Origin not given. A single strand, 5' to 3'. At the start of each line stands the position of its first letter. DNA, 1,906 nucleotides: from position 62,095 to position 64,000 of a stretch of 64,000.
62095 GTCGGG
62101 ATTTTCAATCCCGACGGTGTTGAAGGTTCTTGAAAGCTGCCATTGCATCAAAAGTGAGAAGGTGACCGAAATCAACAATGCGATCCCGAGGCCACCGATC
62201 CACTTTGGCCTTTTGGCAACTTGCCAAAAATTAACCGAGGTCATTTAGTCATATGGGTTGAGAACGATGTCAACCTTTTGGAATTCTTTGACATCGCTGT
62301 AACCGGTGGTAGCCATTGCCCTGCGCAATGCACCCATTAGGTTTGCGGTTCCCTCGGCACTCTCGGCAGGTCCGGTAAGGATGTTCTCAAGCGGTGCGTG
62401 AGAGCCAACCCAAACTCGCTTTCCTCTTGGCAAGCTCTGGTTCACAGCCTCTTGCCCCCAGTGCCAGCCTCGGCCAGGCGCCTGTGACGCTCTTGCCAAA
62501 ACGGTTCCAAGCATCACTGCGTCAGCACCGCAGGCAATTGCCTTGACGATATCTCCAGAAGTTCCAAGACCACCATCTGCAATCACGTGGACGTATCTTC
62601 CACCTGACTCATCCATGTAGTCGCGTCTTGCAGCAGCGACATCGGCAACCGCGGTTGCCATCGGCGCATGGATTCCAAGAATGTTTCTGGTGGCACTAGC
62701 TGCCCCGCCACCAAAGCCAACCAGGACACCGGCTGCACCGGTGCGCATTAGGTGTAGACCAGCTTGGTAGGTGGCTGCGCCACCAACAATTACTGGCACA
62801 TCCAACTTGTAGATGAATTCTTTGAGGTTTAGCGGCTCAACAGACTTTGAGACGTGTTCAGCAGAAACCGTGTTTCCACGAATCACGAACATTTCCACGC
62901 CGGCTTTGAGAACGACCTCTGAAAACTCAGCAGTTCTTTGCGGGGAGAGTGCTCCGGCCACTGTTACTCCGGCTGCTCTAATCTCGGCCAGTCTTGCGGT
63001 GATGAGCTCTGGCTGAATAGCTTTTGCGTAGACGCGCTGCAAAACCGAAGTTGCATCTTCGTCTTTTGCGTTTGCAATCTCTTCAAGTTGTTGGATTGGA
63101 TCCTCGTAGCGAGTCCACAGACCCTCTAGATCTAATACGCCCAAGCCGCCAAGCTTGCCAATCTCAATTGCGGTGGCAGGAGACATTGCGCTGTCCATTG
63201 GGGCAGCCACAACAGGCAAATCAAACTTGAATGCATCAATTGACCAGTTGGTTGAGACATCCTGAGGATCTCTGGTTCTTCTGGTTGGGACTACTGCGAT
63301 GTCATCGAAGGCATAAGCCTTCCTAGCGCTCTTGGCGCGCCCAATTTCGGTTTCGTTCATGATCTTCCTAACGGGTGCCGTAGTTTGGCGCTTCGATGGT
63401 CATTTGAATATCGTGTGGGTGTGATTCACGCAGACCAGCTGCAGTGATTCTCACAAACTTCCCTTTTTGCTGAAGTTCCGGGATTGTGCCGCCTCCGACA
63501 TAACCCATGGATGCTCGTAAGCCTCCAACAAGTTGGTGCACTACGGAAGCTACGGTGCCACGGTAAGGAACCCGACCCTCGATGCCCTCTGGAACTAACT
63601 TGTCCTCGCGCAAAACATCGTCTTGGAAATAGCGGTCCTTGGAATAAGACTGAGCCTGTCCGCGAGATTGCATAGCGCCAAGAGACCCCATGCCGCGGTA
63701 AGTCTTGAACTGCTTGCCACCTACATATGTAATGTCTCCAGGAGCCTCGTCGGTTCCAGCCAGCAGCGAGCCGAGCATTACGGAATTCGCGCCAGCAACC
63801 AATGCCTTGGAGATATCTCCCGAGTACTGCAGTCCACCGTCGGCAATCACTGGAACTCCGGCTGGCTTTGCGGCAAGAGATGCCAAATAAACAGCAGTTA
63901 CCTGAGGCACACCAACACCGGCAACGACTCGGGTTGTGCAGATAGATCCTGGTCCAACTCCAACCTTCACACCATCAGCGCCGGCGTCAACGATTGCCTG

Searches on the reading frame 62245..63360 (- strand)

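Call 24: search_protein_families(library=pfam, proteins=[window:62245-63360:-], max_evalue=0.001)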
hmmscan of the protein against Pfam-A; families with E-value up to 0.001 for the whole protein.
window:62245-63360:- (371 aa): 6 families
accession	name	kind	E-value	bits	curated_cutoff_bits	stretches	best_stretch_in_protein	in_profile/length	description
PF00478.31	IMPDH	-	1.9e-41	142.6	25.6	1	15-298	1-249/345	IMP dehydrogenase / GMP reductase domain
PF01070.24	FMN_dh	-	6.1e-11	42.4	24.9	1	14-294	26-311/350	FMN-dependent dehydrogenase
PF01645.23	Glu_synthase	-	3e-06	27.1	20.4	1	206-287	226-306/369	Conserved region in glutamate synthase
PF05690.20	ThiG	-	3.3e-05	23.8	23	0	257-293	176-212/247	Thiazole biosynthesis protein ThiG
PF01207.24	Dus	-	0.00066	19.3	20.4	0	141-215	138-214/311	Dihydrouridine synthase (Dus)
PF03060.21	NMO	-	0.00069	19.5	28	0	42-294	6-231/331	Nitronate monooxygenase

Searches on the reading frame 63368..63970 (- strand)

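Call 34: search_protein_families(library=ncbifam, proteins=[window:63368-63970:-], max_evalue=0.001)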
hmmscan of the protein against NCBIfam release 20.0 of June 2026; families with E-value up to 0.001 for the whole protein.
window:63368-63970:- (200 aa): 11 families
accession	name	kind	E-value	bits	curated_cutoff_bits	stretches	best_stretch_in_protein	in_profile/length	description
TIGR01302.1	IMP_dehydrog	equivalog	2.5e-70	237.6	481.5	1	1-167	290-449/450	IMP dehydrogenase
NF005311.0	PRK06843.1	equivalog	1.4e-62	211.9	779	1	1-188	219-400/404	inosine 5-monophosphate dehydrogenase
NF052358.1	GMPRedGuaB1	equivalog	2.8e-37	129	675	1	1-185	293-474/479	GMP reductase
NF003470.0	PRK05096.1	equivalog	8.8e-37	127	397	1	1-176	176-337/347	GMP reductase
NF005869.0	PRK07807.1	equivalog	4.9e-36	124.8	549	1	1-187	293-476/479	GuaB1 family IMP dehydrogenase-related protein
TIGR01305.1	GMP_reduct_1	equivalog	1e-34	120.1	492.15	1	1-177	175-337/343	GMP reductase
TIGR01303.1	IMP_DH_rel_1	equivalog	6.5e-33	114.3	562.75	1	1-186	291-473/475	GuaB1 family IMP dehydrogenase-related protein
NF005493.0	PRK07107.1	equivalog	2.6e-26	92.2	585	1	1-190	309-493/502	IMP dehydrogenase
NF003966.0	PRK05458.1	equivalog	3.4e-25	89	344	1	2-168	167-311/327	GMP reductase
TIGR01306.1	GMP_reduct_2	equivalog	1.2e-21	77.6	465.65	1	2-96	163-256/321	GMP reductase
TIGR01304.1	IMP_DH_rel_2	equivalog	3.5e-16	59.4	342.1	1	3-83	212-299/365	GuaB3 family IMP dehydrogenase-related protein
